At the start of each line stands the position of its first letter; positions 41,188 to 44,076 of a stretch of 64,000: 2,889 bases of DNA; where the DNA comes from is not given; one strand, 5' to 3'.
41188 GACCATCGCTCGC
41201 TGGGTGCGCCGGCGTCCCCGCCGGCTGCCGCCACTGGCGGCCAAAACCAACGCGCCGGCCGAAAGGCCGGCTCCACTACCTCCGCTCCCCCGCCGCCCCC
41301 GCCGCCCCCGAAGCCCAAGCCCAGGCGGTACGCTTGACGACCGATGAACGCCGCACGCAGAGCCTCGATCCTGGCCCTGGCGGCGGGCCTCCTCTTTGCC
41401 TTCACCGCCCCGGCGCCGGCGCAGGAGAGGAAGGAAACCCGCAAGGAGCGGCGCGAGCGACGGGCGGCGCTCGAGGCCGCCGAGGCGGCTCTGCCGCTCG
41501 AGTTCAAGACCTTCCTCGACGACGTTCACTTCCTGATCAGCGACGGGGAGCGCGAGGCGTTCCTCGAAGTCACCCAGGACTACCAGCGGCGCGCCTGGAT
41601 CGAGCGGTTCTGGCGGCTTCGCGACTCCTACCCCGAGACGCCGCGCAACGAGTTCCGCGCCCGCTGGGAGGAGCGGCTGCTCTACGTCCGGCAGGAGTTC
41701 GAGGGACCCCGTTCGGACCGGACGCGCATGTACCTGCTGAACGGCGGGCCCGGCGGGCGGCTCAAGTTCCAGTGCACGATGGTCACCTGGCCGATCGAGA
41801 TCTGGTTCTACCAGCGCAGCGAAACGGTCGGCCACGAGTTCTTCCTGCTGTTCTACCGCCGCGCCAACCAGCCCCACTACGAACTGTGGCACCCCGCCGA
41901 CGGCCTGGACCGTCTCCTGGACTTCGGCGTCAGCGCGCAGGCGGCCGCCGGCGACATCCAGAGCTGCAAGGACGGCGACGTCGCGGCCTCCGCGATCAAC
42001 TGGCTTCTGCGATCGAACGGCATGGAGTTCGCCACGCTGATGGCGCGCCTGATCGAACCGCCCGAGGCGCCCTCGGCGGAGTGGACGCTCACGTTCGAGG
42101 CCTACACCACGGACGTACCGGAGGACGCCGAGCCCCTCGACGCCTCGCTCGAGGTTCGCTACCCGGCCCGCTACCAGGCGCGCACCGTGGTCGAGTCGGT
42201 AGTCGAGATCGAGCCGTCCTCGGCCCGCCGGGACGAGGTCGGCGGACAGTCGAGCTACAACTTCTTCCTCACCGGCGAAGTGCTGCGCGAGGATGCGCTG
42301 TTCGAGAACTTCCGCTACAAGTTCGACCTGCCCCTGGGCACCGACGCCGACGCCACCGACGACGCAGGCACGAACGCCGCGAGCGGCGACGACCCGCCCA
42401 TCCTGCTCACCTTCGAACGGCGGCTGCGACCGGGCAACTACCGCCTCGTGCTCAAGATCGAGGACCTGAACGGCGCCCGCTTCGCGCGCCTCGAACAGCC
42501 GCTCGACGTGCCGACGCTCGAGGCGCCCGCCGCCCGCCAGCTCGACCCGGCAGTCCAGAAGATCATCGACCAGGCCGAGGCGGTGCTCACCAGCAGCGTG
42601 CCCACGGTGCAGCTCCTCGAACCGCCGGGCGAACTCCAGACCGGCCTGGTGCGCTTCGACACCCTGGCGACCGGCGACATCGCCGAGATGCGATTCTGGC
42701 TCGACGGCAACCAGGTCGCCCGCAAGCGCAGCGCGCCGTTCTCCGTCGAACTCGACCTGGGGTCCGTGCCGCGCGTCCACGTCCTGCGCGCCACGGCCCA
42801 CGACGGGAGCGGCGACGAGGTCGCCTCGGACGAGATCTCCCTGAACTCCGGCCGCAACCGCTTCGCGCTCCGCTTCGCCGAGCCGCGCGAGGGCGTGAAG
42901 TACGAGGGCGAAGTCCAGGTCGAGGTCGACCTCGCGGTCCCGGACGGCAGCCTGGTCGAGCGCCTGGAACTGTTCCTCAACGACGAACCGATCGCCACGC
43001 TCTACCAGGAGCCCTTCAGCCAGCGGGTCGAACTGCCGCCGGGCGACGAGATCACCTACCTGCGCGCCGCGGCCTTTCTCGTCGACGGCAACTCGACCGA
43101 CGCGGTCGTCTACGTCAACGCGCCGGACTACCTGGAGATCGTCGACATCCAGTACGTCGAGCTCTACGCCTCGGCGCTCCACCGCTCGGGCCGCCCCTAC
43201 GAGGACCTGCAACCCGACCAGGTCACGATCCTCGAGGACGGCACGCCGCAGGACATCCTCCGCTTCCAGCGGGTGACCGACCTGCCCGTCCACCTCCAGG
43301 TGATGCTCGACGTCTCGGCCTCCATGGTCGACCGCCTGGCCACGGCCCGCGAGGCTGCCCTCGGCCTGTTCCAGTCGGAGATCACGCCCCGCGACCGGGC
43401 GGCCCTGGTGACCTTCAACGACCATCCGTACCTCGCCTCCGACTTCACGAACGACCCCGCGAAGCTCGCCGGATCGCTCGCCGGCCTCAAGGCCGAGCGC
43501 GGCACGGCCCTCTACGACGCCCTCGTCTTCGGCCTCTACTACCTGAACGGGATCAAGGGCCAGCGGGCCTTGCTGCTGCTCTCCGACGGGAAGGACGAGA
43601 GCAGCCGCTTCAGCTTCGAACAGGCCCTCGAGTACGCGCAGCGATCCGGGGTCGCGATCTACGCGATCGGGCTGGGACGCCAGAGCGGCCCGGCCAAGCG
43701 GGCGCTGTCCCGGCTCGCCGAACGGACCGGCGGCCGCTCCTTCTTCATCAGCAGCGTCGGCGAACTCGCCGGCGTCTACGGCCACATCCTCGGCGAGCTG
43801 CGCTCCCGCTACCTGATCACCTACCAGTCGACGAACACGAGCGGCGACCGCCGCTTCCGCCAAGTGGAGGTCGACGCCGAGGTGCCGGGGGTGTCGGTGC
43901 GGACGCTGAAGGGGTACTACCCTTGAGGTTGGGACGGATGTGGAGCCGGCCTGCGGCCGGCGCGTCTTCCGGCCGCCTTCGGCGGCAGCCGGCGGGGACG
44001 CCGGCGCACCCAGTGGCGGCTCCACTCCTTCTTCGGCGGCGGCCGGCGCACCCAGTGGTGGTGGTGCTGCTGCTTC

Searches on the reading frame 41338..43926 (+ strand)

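Call 32: search_protein_families(library=pfam, proteins=[window:41338-43926:+], max_evalue=0.00001)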
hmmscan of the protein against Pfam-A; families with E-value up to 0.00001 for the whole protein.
window:41338-43926:+ (862 aa): 2 families
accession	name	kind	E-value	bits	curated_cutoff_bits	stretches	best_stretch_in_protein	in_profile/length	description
PF13519.12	VWA_2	-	3.5e-11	44.1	27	1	655-751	3-106/107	von Willebrand factor type A domain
PF00092.34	VWA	-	1.3e-10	42.2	23.8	1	655-810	4-168/174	von Willebrand factor type A domain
